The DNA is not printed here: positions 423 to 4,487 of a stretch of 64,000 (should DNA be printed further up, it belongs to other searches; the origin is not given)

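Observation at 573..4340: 1255-aa lipoprotein with an acidic tandem-repeat linker and about 25 ankyrin repeats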

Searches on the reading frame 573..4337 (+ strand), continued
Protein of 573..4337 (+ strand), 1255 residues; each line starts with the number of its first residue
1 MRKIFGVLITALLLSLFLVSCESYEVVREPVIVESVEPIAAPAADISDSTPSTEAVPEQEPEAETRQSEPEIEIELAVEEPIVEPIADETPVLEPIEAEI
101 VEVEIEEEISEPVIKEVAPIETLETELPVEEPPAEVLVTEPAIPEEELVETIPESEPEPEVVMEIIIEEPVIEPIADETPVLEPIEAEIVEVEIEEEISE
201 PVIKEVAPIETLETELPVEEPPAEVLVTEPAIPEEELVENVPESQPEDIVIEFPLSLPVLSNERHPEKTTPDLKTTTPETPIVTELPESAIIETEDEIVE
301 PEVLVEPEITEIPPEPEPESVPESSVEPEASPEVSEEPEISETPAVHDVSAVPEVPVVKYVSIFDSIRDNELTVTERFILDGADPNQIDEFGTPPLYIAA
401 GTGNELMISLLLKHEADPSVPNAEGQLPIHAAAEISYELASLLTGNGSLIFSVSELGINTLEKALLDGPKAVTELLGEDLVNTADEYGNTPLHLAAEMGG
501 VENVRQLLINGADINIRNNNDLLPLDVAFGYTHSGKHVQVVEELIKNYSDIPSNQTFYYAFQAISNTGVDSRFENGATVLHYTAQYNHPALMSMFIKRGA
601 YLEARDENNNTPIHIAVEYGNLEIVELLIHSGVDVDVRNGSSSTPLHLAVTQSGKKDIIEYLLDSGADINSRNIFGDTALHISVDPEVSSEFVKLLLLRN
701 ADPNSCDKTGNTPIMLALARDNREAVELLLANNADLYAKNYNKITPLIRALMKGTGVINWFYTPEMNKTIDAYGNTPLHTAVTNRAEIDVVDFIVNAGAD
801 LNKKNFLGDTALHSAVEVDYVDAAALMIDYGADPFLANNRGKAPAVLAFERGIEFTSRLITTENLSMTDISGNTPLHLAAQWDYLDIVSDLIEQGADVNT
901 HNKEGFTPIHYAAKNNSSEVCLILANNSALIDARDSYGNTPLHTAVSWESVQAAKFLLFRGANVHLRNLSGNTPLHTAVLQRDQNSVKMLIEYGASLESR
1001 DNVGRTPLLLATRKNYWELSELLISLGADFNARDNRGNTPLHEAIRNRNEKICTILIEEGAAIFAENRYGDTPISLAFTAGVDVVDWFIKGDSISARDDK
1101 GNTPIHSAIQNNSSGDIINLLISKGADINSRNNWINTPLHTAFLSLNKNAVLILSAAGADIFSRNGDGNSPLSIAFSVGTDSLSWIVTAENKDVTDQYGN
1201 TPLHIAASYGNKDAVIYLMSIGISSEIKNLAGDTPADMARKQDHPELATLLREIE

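Call 33: find_encoding_contigs(protein=P0001, flank=6000, max_places=4)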
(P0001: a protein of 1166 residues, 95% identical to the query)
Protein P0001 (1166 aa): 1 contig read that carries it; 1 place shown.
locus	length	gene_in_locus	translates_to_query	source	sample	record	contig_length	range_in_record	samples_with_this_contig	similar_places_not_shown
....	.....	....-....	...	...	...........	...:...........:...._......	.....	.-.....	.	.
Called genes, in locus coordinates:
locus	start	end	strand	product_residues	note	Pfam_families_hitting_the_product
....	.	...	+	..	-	?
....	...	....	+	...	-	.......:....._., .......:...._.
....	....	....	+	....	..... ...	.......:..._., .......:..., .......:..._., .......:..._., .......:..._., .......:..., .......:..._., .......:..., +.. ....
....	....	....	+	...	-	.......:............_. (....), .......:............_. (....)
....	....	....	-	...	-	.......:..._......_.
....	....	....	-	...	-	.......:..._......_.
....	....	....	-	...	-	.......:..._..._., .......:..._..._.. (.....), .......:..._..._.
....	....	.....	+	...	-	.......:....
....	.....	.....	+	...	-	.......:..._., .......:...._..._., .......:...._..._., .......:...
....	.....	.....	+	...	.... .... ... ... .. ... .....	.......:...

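Call 34: find_encoding_contigs(protein=window:573-4337:+, flank=3000, max_places=4)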
Protein window:573-4337:+ (1255 aa): no gene with exactly this product is on record in the collection.

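Call 39: predict_structure(alignment_id=A2)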
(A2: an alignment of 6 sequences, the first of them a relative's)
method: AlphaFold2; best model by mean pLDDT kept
length: 1166 residues; sequences in the alignment: 6
mean_pLDDT: 75.4   pTM: 0.48
mean pLDDT of the five models: 75.4, 73.3, 72.5, 72.1, 71.8
residues with pLDDT >= 90: 511; 70-90: 361; 50-70: 26; < 50: 268
segments of 3 or more residues with pLDDT < 50: 1-131, 133-266
pLDDT, mean of each block of 10 residues (from residue 1): 28 29 27 29 29 28 30 29 29 29 27 30 31 31 27 28 27 26 28 27 26 28 32 33 33 32 41 82 87 86 89 90 90 87 90 83 82 90 85 88 91 90 88 87 80 77 68 64 77 87 86 89 93 93 93 93 86 94 92 92 93 91 93 93 90 89 90 86 90 93 93 93 93 92 92 89 78 87 92 91 93 94 96 95 95 96 95 94 96 94 94 94 95 94 93 94 91 91 92 89 84 92 91 92 91 90 91 85 86 85 85 91 89 87 90 89 71
secondary structure, 60 per line:
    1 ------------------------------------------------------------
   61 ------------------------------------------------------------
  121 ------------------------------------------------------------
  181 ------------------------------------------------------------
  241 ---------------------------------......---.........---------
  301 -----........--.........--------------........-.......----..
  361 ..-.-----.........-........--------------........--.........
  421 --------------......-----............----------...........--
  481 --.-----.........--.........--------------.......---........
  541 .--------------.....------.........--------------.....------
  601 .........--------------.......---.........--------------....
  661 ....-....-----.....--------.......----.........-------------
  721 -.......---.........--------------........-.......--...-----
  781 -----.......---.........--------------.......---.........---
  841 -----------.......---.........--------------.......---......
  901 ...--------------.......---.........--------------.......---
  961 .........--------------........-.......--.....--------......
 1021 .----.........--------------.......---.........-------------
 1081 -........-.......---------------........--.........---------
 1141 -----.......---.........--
elements in order (helices of 4 or more, strands of 3 or more residues): H274-279 H283-291 H306-313 H316-324 H339-346 H348-354 H359-362 H371-378 H380-387 H402-409 H412-420 H435-440 H446-457 H468-478 H490-497 H500-508 H523-529 H533-541 H556-560 H567-575 H590-594 H601-609 H624-630 H634-642 H657-664 H666-669 H675-679 H688-694 H699-707 H722-728 H732-740 H755-762 H764-770 H786-792 H796-804 H819-825 H829-837 H852-858 H862-870 H885-891 H895-903 H918-924 H928-936 H951-957 H961-969 H984-991 H993-999 H1002-1006 H1015-1021 H1026-1034 H1049-1055 H1059-1067 H1082-1089 H1091-1097 H1113-1120 H1123-1131 H1146-1152 H1156-1164
